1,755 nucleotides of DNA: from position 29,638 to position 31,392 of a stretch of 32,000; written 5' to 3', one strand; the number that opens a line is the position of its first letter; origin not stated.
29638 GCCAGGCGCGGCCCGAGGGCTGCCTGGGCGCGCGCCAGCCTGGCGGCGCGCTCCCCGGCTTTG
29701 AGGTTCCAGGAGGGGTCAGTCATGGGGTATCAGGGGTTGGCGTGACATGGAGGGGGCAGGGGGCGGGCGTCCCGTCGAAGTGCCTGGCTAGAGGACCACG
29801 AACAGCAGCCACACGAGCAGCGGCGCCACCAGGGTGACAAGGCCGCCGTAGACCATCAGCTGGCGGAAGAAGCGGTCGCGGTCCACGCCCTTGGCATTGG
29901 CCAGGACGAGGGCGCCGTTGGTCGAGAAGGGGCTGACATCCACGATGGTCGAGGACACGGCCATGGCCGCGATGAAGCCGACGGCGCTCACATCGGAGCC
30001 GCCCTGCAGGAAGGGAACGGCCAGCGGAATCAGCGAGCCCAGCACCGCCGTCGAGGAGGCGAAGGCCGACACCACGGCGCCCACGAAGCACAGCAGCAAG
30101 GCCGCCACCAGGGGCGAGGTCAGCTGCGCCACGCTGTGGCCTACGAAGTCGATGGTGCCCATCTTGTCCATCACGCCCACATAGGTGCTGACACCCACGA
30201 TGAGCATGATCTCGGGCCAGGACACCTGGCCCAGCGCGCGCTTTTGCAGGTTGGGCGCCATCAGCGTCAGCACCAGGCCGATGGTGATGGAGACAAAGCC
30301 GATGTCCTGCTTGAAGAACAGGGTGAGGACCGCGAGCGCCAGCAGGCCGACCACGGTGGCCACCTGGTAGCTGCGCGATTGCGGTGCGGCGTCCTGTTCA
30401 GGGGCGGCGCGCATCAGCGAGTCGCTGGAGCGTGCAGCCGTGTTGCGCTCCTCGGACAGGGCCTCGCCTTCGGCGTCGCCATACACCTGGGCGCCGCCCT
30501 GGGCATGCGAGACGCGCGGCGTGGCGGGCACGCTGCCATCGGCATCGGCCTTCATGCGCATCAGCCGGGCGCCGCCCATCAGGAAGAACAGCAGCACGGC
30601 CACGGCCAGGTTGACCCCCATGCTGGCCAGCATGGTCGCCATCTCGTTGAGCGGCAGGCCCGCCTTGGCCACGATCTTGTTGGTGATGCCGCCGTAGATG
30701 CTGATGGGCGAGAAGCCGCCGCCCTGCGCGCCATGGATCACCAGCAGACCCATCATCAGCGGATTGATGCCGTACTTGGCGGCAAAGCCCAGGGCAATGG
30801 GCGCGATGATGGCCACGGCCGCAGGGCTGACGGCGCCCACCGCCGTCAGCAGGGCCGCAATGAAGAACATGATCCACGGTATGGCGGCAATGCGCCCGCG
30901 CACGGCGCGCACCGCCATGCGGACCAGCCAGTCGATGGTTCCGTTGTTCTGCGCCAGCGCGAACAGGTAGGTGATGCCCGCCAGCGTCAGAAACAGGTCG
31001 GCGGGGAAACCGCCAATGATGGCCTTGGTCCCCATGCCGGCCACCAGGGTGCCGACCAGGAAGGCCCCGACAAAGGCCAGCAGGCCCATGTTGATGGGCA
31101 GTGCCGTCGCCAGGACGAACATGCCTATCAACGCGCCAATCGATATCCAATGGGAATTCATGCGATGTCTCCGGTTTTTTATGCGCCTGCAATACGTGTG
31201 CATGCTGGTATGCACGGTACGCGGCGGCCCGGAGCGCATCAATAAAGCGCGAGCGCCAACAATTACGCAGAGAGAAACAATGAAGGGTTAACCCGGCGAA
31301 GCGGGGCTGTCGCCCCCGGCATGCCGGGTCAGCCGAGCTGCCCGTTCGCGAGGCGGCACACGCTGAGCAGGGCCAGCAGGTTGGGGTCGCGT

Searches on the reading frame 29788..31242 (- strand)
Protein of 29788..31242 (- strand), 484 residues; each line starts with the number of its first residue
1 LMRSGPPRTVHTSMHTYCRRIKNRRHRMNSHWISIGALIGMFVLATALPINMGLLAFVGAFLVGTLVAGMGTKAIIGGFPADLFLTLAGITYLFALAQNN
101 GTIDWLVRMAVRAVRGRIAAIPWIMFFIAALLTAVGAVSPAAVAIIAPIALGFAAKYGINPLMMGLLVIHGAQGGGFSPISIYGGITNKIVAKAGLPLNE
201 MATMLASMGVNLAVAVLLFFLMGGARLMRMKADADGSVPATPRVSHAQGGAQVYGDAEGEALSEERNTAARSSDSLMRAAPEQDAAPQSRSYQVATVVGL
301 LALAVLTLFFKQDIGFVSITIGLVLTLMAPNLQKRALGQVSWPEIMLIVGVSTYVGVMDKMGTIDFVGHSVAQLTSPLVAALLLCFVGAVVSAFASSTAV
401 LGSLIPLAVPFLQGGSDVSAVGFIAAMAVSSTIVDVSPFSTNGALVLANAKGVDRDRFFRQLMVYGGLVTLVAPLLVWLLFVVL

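Call 68: search_protein_families(library=pfam, proteins=[window:29788-31242:-], max_evalue=0.001)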
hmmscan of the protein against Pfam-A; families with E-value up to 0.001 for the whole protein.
window:29788-31242:- (484 aa): 3 families
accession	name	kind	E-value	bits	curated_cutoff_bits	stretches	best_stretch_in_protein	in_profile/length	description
PF07158.17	MatC_N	-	2.9e-60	203.1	23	1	28-176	1-149/149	Dicarboxylate carrier protein MatC N-terminus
PF03600.22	CitMHS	-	3.5e-26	92.5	31.9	1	47-427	6-335/336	Citrate transporter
PF03553.21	Na_H_antiporter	-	0.00038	20.2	23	0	95-182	175-262/303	Na+/H+ antiporter family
